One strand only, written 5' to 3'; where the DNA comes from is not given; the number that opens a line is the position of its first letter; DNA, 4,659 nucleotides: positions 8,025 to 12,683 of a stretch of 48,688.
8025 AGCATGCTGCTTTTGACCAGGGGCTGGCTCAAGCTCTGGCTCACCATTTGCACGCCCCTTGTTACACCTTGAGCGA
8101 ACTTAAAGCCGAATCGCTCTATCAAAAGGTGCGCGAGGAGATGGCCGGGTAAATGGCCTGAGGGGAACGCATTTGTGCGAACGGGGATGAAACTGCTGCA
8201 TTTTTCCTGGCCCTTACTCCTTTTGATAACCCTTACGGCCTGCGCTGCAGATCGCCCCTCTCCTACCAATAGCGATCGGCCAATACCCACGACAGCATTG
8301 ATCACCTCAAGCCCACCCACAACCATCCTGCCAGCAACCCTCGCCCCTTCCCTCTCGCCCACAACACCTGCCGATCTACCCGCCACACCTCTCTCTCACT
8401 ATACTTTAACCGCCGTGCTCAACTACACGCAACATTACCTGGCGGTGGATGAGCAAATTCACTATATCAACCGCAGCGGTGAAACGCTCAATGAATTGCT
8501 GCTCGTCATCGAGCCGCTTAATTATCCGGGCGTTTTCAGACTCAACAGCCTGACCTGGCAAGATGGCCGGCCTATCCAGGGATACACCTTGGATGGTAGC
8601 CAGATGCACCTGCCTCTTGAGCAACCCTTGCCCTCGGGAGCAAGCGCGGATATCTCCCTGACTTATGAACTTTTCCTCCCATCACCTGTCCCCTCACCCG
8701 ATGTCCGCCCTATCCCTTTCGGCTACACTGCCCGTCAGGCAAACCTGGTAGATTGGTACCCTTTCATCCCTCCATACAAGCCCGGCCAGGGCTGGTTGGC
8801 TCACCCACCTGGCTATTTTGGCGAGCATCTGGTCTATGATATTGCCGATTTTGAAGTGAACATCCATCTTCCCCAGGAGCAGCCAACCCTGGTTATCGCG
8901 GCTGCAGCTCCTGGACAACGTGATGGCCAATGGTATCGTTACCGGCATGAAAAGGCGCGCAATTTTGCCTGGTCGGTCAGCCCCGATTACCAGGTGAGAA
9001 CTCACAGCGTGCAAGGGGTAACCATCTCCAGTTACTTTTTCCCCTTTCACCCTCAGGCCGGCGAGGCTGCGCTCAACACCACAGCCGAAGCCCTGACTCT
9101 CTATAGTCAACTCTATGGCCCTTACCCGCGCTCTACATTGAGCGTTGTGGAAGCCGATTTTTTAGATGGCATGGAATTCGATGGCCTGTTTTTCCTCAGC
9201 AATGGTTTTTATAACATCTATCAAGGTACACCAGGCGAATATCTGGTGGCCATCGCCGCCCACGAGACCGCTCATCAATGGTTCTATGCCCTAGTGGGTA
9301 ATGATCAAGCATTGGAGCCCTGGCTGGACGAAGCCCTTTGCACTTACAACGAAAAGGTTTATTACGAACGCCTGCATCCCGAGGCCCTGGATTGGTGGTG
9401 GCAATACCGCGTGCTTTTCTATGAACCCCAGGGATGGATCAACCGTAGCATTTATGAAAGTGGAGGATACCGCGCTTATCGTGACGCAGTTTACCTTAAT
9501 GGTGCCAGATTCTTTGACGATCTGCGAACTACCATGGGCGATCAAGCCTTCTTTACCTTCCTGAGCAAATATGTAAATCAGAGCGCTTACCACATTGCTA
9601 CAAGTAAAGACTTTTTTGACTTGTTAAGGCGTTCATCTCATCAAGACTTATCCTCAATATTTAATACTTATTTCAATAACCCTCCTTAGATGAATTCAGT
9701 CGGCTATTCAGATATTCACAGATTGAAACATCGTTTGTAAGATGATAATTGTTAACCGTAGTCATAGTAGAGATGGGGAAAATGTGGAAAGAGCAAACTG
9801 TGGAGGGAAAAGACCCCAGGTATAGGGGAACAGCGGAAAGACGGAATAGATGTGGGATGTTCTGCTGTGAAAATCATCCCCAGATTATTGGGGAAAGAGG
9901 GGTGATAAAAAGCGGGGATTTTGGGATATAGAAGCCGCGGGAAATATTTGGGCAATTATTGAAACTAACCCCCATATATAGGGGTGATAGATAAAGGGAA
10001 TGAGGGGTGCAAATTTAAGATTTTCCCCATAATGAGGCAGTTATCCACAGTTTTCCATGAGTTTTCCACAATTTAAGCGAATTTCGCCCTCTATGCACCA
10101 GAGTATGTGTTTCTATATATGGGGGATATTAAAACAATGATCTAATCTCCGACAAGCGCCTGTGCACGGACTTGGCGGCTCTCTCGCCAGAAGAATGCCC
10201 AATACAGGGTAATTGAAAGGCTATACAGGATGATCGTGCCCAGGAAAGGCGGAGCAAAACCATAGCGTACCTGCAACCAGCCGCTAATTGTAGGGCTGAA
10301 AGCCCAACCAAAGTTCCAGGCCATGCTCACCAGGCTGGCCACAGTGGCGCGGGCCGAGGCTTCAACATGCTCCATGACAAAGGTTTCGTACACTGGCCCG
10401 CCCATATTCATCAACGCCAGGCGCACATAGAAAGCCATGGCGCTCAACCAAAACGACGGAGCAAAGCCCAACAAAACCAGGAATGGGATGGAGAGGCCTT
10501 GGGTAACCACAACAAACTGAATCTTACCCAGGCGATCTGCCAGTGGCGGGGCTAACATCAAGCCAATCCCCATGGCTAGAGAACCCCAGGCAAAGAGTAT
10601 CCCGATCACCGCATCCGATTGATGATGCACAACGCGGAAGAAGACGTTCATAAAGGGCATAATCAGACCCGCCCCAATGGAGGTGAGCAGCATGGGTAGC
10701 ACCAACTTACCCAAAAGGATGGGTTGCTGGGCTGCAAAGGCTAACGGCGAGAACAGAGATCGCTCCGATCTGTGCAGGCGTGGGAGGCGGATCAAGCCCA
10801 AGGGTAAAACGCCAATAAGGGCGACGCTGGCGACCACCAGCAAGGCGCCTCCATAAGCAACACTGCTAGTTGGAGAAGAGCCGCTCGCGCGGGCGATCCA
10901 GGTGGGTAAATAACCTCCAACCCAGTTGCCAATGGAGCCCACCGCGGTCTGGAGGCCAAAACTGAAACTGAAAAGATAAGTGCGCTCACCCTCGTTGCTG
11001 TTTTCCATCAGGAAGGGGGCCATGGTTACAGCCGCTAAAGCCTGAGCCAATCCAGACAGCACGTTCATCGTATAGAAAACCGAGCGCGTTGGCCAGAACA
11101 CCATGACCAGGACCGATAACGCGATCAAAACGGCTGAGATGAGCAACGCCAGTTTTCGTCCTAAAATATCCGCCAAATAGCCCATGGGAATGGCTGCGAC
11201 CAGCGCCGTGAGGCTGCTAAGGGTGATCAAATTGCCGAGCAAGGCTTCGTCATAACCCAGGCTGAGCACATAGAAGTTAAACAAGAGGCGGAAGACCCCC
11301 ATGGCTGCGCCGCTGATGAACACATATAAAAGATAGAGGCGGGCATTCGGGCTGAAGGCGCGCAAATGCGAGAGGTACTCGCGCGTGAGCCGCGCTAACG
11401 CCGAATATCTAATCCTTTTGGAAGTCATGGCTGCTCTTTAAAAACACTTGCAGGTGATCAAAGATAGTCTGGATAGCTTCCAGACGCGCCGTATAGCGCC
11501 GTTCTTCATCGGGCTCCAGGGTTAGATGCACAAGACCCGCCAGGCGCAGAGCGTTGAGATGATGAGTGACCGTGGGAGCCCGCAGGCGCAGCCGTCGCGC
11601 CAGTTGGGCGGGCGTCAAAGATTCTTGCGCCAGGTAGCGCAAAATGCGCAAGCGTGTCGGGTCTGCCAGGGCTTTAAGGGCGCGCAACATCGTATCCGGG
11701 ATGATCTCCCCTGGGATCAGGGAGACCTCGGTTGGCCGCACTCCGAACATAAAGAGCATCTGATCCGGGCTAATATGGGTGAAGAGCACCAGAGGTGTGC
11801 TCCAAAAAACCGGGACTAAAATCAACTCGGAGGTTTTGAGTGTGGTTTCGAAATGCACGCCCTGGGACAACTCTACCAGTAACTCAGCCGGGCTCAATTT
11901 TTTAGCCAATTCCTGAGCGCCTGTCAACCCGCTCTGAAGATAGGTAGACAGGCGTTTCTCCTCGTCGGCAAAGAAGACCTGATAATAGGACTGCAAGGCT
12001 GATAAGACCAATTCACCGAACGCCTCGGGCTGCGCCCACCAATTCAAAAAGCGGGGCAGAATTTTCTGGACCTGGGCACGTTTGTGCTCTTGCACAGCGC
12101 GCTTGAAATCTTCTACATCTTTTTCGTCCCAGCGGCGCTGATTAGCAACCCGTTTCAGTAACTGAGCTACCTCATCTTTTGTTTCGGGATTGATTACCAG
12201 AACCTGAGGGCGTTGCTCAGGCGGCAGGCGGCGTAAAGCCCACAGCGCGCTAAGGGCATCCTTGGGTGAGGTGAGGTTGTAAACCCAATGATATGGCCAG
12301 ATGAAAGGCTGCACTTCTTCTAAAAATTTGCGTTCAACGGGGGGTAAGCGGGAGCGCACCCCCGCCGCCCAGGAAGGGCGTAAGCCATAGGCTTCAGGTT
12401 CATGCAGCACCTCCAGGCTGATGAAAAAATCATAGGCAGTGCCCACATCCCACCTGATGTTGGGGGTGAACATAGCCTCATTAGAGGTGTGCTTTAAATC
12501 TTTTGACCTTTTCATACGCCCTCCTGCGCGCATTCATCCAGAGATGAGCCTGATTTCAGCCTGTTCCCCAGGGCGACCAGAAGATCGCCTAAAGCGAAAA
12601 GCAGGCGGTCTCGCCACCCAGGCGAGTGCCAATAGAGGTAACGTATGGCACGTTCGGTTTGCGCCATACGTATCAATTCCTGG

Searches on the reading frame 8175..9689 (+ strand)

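Call 9: search_protein_families(library=ncbifam, proteins=[window:8175-9689:+])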
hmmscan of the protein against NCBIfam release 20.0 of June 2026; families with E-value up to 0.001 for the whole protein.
window:8175-9689:+ (504 aa): 2 families
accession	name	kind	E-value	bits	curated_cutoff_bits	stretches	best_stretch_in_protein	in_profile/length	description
TIGR02412.1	pepN_strep_liv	equivalog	1.4e-08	33.5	591.2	1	298-494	223-433/832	aminopeptidase N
TIGR02411.1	leuko_A4_hydro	equivalog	0.00022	20.1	761.7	0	358-400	279-321/600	leukotriene-A(4) hydrolase/aminopeptidase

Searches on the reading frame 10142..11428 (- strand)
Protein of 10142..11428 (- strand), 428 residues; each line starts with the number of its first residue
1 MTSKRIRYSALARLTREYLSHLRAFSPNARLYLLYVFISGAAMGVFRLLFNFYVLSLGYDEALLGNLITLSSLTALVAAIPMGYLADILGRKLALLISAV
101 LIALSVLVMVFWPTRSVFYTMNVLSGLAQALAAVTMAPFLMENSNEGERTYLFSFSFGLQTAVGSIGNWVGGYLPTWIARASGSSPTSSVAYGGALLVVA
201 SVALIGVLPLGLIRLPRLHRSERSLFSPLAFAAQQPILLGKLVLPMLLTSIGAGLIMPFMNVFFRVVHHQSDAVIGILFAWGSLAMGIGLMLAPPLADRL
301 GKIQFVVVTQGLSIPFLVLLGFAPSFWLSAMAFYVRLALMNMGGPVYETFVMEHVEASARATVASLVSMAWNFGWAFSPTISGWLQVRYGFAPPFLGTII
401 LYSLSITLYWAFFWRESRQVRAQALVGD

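Call 9: search_protein_families(library=ncbifam, proteins=[window:10142-11428:-])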
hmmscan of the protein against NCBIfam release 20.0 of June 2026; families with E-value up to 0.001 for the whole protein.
window:10142-11428:- (428 aa): 15 families
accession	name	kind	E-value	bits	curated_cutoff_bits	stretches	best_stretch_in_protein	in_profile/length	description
TIGR00898.1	2A0119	subfamily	3.9e-12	45.7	550.75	2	63-152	127-216/506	cation transport protein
NF012174.0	tet_MFS_A_B_C_D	equivalog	3.7e-10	39.2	475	2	63-180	41-157/382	Tet(A)/Tet(B)/Tet(C) family tetracycline efflux MFS transporter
TIGR00880.1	2_A_01_02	superfamily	5.6e-10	39.5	131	1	66-178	2-114/141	multidrug resistance protein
NF012193.0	tet_MFS_A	exception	8.2e-09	34.9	840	2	246-418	13-184/394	tetracycline efflux MFS transporter Tet(A)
TIGR00881.1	2A0104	subfamily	1.8e-08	33.8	407.75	2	273-390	30-148/379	phosphoglycerate transporter protein PgtP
NF012191.0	tet_MFS_C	exception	4.3e-08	32.5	850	1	247-419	15-186/396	tetracycline efflux MFS transporter Tet(C)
TIGR00900.1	2A0121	subfamily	7e-07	28.9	319.6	1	195-387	159-361/364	H+ Antiporter protein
TIGR00895.1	2A0115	subfamily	1.7e-06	27.3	418.55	1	272-396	51-175/398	aromatic acid/H+ symport family MFS transporter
TIGR00710.1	efflux_Bcr_CflA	subfamily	3.8e-06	26.6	200.9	1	77-178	55-156/385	Bcr/CflA family efflux MFS transporter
NF012195.0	tet_MFS_H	exception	1.6e-05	24.2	840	1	40-175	20-153/392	tetracycline efflux MFS transporter Tet(H)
NF012207.0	tet_MFS_H_J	exception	2.1e-05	23.7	700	1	40-176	20-154/392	Tet(H)/Tet(J) family tetracycline efflux MFS transporter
NF012190.1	tet_MFS_B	exception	2.2e-05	23.7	850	0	40-170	20-152/400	tetracycline efflux MFS transporter Tet(B)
NF007472.0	PRK10054.1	equivalog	0.00033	19.8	582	1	245-418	15-187/395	efflux MFS transporter YdeE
NF002962.0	PRK03633.1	equivalog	0.00035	19.8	361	1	29-137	202-308/382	MFS transporter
NF012194.0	tet_MFS_J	exception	0.00038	19.5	870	0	40-370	20-346/398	tetracycline efflux MFS transporter Tet(J)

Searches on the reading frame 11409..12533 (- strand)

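Call 9: search_protein_families(library=ncbifam, proteins=[window:11409-12533:-])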
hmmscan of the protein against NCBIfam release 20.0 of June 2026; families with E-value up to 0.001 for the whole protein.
window:11409-12533:- (374 aa): 7 families
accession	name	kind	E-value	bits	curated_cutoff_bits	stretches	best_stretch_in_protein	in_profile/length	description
NF033788.1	HTH_metalloreg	subfamily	5.2e-15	55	55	1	284-336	3-56/77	metalloregulator ArsR/SmtB family transcription factor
NF033789.1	repress_SdpR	subfamily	6.1e-12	45.3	100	1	286-337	2-53/79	autorepressor SdpR family transcription factor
NF047906.1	CdPbTransRegCmtR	equivalog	3.9e-11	42.8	150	1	280-342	9-71/104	Cd(II)/Pb(II)-sensing metalloregulatory transcriptional regulator CmtR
NF041413.1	ArsR_Rv2640c_fam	equivalog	1.3e-09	38.4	155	1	285-355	35-107/118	Rv2640c family ArsR-like transcriptional regulator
NF045707.1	Dbac_1936_reg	equivalog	6.1e-07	29.4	115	1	286-337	11-62/99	ArsR/SmtB-type metalloregulator TsoR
NF053755.1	MsvR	equivalog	1.7e-05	24.7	220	1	286-348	7-69/236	transcriptional factor MsvR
NF040642.1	sulf_sens_BigR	equivalog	6.5e-05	22.9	155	1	285-336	13-64/95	sulfite-sensing transcriptional repressor BigR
